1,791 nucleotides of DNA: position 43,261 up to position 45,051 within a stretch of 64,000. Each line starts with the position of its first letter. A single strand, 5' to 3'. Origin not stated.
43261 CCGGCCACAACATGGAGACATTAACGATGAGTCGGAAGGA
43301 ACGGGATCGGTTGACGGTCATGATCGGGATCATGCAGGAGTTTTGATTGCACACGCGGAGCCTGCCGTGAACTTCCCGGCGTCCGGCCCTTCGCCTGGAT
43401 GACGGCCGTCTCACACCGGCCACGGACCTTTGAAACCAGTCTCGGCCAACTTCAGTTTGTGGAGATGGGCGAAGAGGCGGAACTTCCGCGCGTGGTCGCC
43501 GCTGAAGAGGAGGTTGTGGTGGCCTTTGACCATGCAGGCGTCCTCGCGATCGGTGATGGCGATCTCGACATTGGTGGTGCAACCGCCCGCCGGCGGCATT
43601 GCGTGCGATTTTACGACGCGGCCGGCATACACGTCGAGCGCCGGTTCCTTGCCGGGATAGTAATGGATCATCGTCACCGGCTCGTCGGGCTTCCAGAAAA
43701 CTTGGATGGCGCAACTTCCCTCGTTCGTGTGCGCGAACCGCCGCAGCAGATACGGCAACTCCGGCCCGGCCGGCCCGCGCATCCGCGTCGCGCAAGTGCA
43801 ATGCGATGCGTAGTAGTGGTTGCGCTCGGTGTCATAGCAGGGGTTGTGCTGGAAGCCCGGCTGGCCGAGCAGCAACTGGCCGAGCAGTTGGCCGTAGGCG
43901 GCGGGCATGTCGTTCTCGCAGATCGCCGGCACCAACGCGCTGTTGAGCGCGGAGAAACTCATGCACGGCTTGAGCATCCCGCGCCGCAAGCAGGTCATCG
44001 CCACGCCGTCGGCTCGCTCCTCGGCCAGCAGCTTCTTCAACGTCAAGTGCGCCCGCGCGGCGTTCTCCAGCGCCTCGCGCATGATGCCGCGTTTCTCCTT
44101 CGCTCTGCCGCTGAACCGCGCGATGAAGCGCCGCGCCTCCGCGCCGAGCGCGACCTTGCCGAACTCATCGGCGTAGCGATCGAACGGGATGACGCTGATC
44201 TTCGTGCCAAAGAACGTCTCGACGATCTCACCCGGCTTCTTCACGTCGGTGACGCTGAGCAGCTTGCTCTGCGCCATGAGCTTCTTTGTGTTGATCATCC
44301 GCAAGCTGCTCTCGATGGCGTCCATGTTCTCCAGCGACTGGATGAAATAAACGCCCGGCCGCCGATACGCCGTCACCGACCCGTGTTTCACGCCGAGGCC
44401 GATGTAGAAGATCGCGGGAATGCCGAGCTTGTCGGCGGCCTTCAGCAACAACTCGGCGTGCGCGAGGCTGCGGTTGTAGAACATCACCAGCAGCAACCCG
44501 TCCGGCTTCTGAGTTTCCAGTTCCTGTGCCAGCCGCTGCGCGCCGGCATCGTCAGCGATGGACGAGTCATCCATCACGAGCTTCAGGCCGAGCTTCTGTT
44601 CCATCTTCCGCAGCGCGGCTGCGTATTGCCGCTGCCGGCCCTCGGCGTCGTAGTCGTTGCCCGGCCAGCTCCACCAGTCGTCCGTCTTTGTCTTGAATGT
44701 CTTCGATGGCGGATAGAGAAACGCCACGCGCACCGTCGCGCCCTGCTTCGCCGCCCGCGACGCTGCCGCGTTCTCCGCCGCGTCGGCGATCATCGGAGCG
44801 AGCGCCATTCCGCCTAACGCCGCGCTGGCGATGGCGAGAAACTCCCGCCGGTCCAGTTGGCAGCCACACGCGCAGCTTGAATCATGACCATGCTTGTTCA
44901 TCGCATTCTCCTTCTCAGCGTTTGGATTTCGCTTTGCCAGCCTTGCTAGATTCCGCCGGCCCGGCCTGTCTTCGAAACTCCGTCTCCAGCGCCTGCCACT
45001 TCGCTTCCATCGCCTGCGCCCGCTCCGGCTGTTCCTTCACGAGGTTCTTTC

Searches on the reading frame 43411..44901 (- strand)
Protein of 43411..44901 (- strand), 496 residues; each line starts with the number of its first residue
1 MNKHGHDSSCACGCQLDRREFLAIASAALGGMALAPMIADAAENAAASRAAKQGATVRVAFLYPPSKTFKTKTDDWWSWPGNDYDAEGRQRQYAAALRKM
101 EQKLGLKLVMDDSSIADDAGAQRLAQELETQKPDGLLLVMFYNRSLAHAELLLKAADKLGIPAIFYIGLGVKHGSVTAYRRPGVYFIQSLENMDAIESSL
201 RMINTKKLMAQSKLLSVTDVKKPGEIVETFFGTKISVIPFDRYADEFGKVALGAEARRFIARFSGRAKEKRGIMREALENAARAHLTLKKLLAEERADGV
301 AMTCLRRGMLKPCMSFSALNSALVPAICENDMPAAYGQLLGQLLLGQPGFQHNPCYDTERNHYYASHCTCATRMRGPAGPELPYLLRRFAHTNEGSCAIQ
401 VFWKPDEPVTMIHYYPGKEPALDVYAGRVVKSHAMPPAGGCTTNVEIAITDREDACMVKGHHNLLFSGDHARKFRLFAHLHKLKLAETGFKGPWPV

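Call 6: search_protein_families(library=pfam, proteins=[window:43411-44901:-], max_evalue=1)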
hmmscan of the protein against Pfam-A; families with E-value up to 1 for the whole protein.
window:43411-44901:- (496 aa): 2 families
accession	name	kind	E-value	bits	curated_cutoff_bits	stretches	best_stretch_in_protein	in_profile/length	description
PF10399.14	UCR_Fe-S_N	-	0.03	14.2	24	1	16-33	9-26/41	Ubiquitinol-cytochrome C reductase Fe-S subunit TAT signal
PF21614.2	DUF6854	-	0.1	13.4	27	0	171-209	38-77/96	Domain of unknown function (DUF6854)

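Call 7: search_protein_families(library=ncbifam, proteins=[window:43411-44901:-], max_evalue=1)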
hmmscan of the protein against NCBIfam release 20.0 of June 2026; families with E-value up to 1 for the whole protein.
window:43411-44901:- (496 aa): 0 families

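Call 12: search_solved_structures(query=window:43411-44901:-, max_evalue=1, show_alignments=1)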
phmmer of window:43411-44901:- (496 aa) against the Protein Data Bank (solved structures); distinct sequences matched with E-value up to 1: 2.
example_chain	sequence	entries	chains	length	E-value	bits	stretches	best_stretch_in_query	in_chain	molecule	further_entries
6j42_A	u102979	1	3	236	0.86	11.1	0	113-161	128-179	Alr3090 protein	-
4r42_A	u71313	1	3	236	0.86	11.1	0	113-161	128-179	Alr3090 protein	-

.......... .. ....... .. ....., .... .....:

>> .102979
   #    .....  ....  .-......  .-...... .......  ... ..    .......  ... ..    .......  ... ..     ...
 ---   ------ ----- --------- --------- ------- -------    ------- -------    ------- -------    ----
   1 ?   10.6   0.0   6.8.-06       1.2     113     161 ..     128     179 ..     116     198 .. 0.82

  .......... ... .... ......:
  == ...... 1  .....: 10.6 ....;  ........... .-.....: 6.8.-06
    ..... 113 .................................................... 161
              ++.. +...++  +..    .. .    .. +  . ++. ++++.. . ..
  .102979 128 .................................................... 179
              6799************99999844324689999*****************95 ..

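Call 15: find_homologous_proteins(query=window:43411-44901:-)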
Query window:43411-44901:- (496 aa): 629 proteins with E <= 0.001 among 8000 candidates; the best 120 are listed.
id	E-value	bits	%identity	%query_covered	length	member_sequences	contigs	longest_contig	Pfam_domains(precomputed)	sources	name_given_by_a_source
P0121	0.0e+0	1071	93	100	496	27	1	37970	-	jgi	jgi:hypothetical protein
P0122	7.8e-247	837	74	97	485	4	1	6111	-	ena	-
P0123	1.1e-246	837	73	99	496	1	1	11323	-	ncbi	-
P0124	4.2e-243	825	73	97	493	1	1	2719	-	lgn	-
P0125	2.2e-241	820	71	99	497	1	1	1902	-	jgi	jgi:hypothetical protein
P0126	2.8e-240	816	70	100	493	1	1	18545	-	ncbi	-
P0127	1.5e-239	813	69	100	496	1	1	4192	-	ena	-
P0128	1.3e-238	810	70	100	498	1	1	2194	-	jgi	jgi:hypothetical protein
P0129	4.2e-237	805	70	97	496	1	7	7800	-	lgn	-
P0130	8.8e-237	804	70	100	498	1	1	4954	-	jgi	jgi:hypothetical protein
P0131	1.2e-236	804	69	100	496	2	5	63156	-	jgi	jgi:hypothetical protein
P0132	1.2e-236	804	69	98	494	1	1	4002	-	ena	-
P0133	6.1e-236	802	69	100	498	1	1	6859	-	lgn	-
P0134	1.4e-235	800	69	100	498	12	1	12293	-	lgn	-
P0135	1.5e-235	800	71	96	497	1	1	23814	-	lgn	-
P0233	3.3e-220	750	65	100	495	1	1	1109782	-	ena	-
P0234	3.8e-220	749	65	100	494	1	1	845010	-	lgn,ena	-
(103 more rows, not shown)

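Call 22: search_solved_structures(query=A1, max_evalue=1, show_alignments=1)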
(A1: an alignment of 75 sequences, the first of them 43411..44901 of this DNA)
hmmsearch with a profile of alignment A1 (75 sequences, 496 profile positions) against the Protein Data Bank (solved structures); distinct sequences matched with E-value up to 1: 0.

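Call 27: find_encoding_contigs(protein=P0233, flank=8000, max_places=1)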
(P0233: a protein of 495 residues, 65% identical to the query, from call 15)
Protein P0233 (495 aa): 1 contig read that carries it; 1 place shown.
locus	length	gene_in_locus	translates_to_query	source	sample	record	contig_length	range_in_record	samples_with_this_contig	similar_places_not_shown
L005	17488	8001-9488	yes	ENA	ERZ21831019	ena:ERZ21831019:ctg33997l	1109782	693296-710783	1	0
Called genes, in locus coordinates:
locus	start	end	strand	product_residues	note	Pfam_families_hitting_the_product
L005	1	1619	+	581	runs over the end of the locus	PF00657:Lipase_GDSL, PF12951:PATR (weak), PF07589:PEP_exosort_dom (weak)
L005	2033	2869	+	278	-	PF13482:RNase_H_2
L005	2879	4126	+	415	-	PF18566:Ldi (weak)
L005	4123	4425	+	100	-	-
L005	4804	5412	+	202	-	-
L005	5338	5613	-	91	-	-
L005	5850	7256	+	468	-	PF01408:GFO_IDH_MocA, PF19051:GFO_IDH_MocA_C2 (weak)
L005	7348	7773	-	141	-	-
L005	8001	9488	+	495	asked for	-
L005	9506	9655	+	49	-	-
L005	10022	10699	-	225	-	-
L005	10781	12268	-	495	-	PF07396:Porin_O_P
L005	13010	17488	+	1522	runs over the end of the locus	PF00310:GATase_2, PF04898:Glu_syn_central, PF01645:Glu_synthase, PF01493:GXGXG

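Call 28: find_encoding_contigs(protein=P0234, flank=8000, max_places=1)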
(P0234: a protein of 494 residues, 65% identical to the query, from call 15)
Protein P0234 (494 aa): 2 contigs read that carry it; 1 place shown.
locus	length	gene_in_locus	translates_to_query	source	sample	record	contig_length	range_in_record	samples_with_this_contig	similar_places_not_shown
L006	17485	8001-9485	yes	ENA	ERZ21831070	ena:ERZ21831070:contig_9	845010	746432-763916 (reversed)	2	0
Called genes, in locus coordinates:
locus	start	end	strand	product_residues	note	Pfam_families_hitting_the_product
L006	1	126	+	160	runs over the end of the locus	-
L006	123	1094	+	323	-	-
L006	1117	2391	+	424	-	-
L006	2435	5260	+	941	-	-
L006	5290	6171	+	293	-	PF13472:Lipase_GDSL_2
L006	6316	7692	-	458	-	PF01408:GFO_IDH_MocA (weak), PF22725:GFO_IDH_MocA_C3 (weak)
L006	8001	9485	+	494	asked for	-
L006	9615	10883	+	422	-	-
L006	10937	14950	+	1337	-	PF13385:Laminin_G_3, PF02210:Laminin_G_2 (faint), PF13385:Laminin_G_3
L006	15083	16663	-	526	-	PF00158:Sigma54_activat, PF14532:Sigma54_activ_2, PF25601:AAA_lid_14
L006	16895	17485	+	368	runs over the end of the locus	PF13531:SBP_bac_11, PF01547:SBP_bac_1, PF13416:SBP_bac_8 (weak)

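Call 30: find_related_loci(query=A1, collection=genome_contigs, flank=10000)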
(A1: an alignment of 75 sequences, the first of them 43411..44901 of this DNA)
Query A1 (496 aa) in genome_contigs; peptide patterns used: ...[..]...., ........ (x = any residue, [..] = any of these).
153 stretches matched a pattern; 130 encode a relative of the query (tblastn E <= 1e-3); the best 80 are kept; 80 distinct loci.
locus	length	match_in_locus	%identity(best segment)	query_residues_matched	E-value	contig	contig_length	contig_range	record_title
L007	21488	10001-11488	93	1-496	0e+0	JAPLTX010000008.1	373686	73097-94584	MAG: Verrucomicrobia bacterium isolate LacPavin_0818_WC55_MAG_62_14 LacPavin_0818_WC55_scaffold_626677, whole genome sho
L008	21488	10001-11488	91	1-496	0e+0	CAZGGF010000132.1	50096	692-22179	MAG TPA_asm: uncultured Verrucomicrobiota bacterium isolate SRP293105_co1_5 genome assembly, contig: k141_1527049, whole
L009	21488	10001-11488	91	1-496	0e+0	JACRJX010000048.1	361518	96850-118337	MAG: Verrucomicrobia bacterium isolate NC_groundwater_1840_Pr3_B-0.1um_61_25 SR-2_scaffold_141_4225553, whole genome sho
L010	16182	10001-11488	90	1-496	0e+0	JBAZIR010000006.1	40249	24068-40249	MAG: Verrucomicrobiia bacterium isolate SO_2017_LW4_10 scaffold_2309_c1_LW137-91_2017, whole genome shotgun sequence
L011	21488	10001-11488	92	1-496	0e+0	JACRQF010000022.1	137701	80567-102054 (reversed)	MAG: Verrucomicrobia bacterium isolate NC_groundwater_2006_Pr3_S-0.65um_64_6 SR2-18-Sp65_coassembly_scaffold_376357, who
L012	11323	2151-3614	73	7-496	0e+0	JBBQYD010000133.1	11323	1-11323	MAG: Verrucomicrobiota bacterium isolate Co_metawrap_2147 Cmw_2147_k141_20844789_length_11323_cov_8.0000, whole genome s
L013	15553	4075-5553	70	1-496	0e+0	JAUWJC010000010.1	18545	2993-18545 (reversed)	MAG: Pirellulales bacterium isolate CSMAG_2310 CSMAG_2310_k127_10592871_length_18545_cov_102.8184, whole genome shotgun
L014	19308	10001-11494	67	1-496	0e+0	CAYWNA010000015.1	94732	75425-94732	MAG TPA_asm: uncultured Pirellulaceae bacterium isolate binchicken_co65_467 genome assembly, contig: NODE_703_length_947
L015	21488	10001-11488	67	1-496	0e+0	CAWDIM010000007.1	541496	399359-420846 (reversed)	MAG: uncultured Planctomycetota bacterium isolate MFD04716.bin.2.187 genome assembly, contig: contig_14555, whole genome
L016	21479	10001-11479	66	1-495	0e+0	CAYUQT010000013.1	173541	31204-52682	MAG TPA_asm: uncultured Planctomycetales bacterium isolate binchicken_co66_175 genome assembly, contig: NODE_118_length_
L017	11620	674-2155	66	1-496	0e+0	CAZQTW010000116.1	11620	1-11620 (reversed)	MAG TPA_asm: uncultured Planctomycetales bacterium isolate SRP167436_co1_220 genome assembly, contig: NODE_9245_length_1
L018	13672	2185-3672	66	1-496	0e+0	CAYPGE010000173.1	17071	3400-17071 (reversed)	MAG TPA_asm: uncultured Pirellulaceae bacterium isolate binchicken_co111_480 genome assembly, contig: NODE_7088_length_1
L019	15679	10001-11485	64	2-496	0e+0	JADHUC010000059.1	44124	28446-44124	MAG: Pirellulaceae bacterium isolate BS150m-G36 BS-150m-C652, whole genome shotgun sequence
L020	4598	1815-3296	66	1-496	0e+0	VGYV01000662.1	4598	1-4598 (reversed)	MAG: Planctomycetota bacterium isolate M_DeepCast_400m_m2_195 M_DeepCast_400m_m2_195_Ga0194112_10043357, whole genome sh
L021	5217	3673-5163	64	1-496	0e+0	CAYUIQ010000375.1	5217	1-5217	MAG TPA_asm: uncultured Planctomycetaceae bacterium isolate SRP167671_co1_171 genome assembly, contig: NODE_18649_length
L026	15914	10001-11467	66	4-496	0e+0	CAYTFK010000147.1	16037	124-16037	MAG TPA_asm: uncultured Planctomycetaceae bacterium isolate binchicken_co43_353 genome assembly, contig: NODE_6536_lengt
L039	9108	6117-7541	63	16-490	0e+0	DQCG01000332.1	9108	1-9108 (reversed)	MAG TPA_asm: Phycisphaerales bacterium isolate UBA9295 contig_14337, whole genome shotgun sequence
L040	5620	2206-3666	64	6-493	0e+0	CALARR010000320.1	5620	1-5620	MAG TPA_asm: uncultured Planctomycetales bacterium isolate SRR3330210_bin.80_CONCOCT_v1.1_MAG genome assembly, contig: E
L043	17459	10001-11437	66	7-488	0e+0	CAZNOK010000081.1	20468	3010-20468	MAG TPA_asm: uncultured Verrucomicrobiota bacterium isolate SRP098346_co1_451 genome assembly, contig: NODE_2473_length_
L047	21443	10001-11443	62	13-496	0e+0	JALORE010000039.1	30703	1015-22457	MAG: Planctomycetota bacterium isolate Prado173 scaffold_1259, whole genome shotgun sequence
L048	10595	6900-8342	63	15-496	0e+0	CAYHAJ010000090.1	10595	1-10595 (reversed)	MAG TPA_asm: uncultured Pirellulales bacterium isolate ERP119294_co2_505 genome assembly, contig: k141_738403, whole gen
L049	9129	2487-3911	64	17-493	0e+0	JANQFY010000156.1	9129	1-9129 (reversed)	MAG: Sedimentisphaerales bacterium isolate PL23b_bin.22 k99_1045283, whole genome shotgun sequence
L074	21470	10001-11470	56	1-493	0e+0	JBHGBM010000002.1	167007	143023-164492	MAG: Bryobacteraceae bacterium isolate SBS.BIN.100 SBSBIN100_contig_2, whole genome shotgun sequence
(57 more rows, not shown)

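Call 34: predict_structure(alignment_id=A1)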
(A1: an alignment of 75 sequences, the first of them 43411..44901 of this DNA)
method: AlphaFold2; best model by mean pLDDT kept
length: 496 residues; sequences in the alignment: 75
mean_pLDDT: 86.2   pTM: 0.85
mean pLDDT of the five models: 86.2, 84.7, 83.4, 81.7, 81.0
residues with pLDDT >= 90: 326; 70-90: 88; 50-70: 46; < 50: 36
segments of 3 or more residues with pLDDT < 50: 1-16, 29-48
pLDDT, mean of each block of 10 residues (from residue 1): 37 50 55 36 41 95 88 67 84 97 97 95 98 98 93 98 93 86 93 94 98 96 96 97 93 95 93 89 95 97 73 92 95 97 96 85 83 94 87 69 94 96 96 71 81 88 94 97 93 80
secondary structure, 60 per line:
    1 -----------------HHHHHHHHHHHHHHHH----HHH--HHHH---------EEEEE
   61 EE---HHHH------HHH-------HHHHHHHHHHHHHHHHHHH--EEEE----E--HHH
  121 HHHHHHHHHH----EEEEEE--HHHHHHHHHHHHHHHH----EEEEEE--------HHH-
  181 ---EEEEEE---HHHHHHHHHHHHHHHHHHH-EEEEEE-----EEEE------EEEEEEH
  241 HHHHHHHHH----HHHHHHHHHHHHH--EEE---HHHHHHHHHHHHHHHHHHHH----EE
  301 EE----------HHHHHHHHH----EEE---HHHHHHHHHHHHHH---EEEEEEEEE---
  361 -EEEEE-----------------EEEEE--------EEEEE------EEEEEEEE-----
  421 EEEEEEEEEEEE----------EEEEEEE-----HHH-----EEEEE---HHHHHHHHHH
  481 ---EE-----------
elements in order: H18-33 H43-46 E56-62 H66-69 H86-104 E107-110 H118-130 E135-140 H143-158 E163-168 E184-189 H193-211 E213-218 E224-227 E234-239 H240-249 H254-266 E269-271 H275-294 E299-302 H313-321 E326-328 H332-345 E349-357 E362-366 E384-388 E397-401 E408-415 E421-432 E443-449 E463-467 H471-480
